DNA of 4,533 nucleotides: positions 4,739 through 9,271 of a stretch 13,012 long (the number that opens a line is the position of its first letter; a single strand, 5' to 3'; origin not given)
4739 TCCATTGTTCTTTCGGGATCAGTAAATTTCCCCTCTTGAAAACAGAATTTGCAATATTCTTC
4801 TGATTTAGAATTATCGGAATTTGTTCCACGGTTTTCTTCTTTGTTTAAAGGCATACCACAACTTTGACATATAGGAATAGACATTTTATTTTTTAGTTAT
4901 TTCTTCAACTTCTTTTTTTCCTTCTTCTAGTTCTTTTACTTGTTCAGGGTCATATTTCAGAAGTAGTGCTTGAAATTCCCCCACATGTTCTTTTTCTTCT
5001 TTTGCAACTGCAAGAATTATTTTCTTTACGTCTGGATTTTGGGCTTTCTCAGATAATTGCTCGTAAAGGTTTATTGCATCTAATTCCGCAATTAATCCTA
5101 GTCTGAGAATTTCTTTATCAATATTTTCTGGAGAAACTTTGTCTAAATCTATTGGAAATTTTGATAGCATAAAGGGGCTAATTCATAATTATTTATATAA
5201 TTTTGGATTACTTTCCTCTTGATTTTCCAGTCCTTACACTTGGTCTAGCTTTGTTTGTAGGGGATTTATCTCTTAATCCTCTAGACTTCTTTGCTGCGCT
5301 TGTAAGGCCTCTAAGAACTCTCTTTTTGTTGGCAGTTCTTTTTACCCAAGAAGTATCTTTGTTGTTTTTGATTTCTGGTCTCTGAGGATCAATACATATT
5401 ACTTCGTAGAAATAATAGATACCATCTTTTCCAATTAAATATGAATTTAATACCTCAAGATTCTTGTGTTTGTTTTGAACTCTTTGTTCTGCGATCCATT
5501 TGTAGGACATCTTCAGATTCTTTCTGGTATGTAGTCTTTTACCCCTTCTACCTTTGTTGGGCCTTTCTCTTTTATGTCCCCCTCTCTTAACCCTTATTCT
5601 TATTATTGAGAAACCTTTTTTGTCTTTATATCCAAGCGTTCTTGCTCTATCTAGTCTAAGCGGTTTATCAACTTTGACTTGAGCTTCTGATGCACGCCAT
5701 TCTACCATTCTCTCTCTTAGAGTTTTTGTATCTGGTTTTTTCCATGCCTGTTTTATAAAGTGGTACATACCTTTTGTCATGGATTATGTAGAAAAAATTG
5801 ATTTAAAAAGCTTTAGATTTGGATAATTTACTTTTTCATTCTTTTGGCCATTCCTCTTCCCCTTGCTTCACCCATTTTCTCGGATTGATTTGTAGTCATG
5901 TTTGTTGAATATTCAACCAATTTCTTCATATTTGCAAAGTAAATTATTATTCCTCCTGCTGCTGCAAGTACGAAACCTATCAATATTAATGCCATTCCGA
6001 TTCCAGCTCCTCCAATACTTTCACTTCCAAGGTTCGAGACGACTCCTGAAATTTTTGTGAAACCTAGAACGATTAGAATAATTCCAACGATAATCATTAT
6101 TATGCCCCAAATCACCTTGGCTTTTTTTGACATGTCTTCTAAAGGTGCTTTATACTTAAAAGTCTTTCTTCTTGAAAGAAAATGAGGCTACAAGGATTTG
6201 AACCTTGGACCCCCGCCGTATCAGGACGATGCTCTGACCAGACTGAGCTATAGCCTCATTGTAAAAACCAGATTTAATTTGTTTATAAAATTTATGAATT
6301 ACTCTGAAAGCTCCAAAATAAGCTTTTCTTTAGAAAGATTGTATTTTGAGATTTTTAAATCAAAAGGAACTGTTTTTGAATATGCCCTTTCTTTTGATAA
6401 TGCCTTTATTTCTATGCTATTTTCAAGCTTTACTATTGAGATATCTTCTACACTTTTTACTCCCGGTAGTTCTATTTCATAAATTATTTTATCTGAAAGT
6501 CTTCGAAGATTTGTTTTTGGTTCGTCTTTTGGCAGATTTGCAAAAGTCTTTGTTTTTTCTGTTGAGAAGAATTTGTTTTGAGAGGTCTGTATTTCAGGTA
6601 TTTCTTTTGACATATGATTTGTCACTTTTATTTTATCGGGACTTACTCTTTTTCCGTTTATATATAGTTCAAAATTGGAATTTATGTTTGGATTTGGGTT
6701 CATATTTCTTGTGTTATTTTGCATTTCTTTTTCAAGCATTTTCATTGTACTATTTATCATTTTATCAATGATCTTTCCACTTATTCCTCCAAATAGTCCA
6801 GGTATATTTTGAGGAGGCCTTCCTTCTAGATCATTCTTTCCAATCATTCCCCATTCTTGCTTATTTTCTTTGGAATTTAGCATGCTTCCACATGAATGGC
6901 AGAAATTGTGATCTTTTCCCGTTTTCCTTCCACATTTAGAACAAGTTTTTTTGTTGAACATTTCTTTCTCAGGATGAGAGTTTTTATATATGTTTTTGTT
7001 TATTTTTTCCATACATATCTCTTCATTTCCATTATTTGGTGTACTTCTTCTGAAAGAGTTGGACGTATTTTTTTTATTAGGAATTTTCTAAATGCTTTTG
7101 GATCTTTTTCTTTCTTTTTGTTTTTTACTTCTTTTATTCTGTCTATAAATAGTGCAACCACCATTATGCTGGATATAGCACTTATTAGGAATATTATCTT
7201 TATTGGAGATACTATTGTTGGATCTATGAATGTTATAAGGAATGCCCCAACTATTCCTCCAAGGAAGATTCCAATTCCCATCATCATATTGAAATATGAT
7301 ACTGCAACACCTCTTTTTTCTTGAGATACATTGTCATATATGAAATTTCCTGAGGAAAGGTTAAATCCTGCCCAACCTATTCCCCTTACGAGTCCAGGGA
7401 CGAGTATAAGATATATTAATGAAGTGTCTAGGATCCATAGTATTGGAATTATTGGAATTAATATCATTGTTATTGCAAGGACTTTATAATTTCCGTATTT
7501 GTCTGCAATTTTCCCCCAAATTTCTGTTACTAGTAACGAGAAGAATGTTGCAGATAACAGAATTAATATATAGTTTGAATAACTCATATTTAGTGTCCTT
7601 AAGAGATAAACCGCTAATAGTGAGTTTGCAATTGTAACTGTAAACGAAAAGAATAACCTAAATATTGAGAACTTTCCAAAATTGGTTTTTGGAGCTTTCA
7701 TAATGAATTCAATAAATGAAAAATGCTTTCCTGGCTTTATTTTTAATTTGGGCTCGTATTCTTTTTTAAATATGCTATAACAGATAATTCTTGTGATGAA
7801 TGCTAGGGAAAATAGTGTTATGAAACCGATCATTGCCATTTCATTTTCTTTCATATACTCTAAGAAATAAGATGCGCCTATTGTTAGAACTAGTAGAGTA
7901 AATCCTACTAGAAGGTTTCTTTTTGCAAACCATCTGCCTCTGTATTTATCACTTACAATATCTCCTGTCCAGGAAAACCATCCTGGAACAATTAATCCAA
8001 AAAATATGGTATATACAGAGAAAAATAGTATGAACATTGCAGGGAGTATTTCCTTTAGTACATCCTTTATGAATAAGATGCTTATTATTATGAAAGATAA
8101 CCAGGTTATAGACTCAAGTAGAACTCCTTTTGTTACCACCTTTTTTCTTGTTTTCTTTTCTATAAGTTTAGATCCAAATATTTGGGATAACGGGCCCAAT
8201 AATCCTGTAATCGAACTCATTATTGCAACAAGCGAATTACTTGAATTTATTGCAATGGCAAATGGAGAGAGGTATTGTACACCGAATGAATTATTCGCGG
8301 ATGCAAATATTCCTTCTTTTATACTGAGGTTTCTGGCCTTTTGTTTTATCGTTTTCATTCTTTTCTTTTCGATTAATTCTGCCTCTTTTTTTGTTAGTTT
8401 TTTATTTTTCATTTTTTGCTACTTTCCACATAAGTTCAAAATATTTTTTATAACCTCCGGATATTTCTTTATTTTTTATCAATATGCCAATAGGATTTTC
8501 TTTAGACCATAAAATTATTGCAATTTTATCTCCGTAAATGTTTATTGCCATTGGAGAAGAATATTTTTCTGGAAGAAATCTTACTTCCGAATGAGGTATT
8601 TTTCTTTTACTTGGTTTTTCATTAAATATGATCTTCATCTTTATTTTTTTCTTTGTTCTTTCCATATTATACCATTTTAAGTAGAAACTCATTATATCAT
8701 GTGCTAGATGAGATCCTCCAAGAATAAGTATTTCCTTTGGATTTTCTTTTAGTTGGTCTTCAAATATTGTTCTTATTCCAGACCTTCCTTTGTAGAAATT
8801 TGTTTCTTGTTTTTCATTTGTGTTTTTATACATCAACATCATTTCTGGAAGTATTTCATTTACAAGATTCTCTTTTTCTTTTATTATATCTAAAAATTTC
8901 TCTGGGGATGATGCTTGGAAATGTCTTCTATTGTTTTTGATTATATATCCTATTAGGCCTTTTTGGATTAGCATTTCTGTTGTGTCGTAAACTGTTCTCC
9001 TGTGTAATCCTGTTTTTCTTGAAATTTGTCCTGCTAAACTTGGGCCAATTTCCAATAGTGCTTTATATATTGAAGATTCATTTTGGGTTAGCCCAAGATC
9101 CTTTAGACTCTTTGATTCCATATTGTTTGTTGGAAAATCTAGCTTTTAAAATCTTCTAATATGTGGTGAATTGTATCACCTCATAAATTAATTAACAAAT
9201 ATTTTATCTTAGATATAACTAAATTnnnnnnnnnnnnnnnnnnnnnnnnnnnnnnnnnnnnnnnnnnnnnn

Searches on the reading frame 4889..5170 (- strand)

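Call 35: search_protein_families(library=pfam, proteins=[window:4889-5170:-], max_evalue=0.01)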
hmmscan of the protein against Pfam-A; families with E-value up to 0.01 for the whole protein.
window:4889-5170:- (94 aa): 5 families
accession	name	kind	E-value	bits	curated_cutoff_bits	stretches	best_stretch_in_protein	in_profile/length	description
PF02915.23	Rubrerythrin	-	1.5e-10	42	22.8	1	20-89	1-73/137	Rubrerythrin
PF22277.2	EncFtn-like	-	3.3e-07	30.4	27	1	10-64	7-61/85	EncFtn-like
PF09537.16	DUF2383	-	4.6e-05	24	30.8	1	29-77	13-61/111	Domain of unknown function (DUF2383)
PF03232.19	COQ7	-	0.0007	19.7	23.5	1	19-72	4-58/169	Ubiquinone biosynthesis protein COQ7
PF13628.12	DUF4142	-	0.0082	16.8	27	0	9-69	78-138/138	Domain of unknown function (DUF4142)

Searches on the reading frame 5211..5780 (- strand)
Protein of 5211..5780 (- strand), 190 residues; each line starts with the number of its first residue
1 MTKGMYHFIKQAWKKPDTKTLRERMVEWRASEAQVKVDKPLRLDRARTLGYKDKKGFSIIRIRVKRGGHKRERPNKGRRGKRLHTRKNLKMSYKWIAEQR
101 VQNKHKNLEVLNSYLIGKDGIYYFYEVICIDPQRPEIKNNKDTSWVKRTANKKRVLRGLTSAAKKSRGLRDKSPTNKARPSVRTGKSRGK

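Call 35: search_protein_families(library=pfam, proteins=[window:5211-5780:-], max_evalue=0.01)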
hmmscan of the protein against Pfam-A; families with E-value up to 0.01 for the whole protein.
window:5211-5780:- (190 aa): 1 family
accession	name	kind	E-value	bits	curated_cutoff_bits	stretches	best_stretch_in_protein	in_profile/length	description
PF00827.22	Ribosomal_L15e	-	1.1e-59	201.7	27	1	4-183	1-189/191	Ribosomal L15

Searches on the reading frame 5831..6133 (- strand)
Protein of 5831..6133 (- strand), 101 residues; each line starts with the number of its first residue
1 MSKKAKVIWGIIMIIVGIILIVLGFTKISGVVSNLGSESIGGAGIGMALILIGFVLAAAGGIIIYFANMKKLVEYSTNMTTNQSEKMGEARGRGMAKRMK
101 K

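Call 35: search_protein_families(library=pfam, proteins=[window:5831-6133:-], max_evalue=0.01)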
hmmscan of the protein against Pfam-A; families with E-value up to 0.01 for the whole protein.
window:5831-6133:- (101 aa): 1 family
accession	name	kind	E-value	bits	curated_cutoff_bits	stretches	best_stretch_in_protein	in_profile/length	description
PF06157.16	DUF973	-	0.0082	15.8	26.4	1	9-80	99-166/309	Protein of unknown function (DUF973)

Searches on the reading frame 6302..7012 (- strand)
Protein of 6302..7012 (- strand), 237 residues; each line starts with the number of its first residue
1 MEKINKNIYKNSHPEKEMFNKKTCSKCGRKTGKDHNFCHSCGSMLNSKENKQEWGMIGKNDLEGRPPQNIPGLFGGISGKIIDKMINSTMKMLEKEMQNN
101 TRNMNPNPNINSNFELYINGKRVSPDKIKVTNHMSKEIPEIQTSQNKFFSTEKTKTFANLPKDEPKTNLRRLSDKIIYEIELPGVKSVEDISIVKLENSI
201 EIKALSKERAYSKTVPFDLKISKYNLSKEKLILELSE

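Call 35: search_protein_families(library=pfam, proteins=[window:6302-7012:-], max_evalue=0.01)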
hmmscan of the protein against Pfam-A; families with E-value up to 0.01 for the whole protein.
window:6302-7012:- (237 aa): 4 families
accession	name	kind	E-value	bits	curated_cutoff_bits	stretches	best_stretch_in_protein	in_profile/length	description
PF13240.11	Zn_Ribbon_1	-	0.00027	21.1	25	1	24-44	2-22/23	zinc-ribbon domain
PF12773.13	DZR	-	0.00032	21.2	27.3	1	22-42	25-45/45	Double zinc ribbon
PF24460.1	DUF7575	-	0.00032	20.4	28.5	1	22-45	4-27/28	Domain of unknown function (DUF7575)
PF17032.10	Zn_ribbon_15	-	0.0086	17.3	28.9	0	17-42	51-73/73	zinc-ribbon family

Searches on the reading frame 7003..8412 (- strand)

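Call 35: search_protein_families(library=pfam, proteins=[window:7003-8412:-], max_evalue=0.01)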
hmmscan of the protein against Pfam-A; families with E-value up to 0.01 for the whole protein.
window:7003-8412:- (470 aa): 3 families
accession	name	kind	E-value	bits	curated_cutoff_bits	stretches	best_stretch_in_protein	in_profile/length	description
PF07690.21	MFS_1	-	3.1e-31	109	33.4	2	251-444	4-196/347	Major Facilitator Superfamily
PF00083.30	Sugar_tr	-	3.5e-07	29.9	22.3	1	283-465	50-232/452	Sugar (and other) transporter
PF03137.26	OATP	-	0.00095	18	25.8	1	331-398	131-199/545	Organic Anion Transporter Polypeptide (OATP) family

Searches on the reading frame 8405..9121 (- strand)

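Call 35: search_protein_families(library=pfam, proteins=[window:8405-9121:-], max_evalue=0.01)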
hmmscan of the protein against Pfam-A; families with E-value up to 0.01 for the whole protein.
window:8405-9121:- (239 aa): 3 families
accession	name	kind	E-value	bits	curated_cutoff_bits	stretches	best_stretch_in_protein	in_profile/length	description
PF01978.25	TrmB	-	3.9e-13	49.5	25.6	1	6-74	1-68/68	Sugar-specific transcriptional regulator TrmB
PF08221.17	HTH_9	-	0.0057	17.2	23.4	0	16-59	16-59/62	RNA polymerase III subunit RPC82 helix-turn-helix domain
PF13730.12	HTH_36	-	0.0079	16.4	25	0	32-57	30-55/55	Helix-turn-helix domain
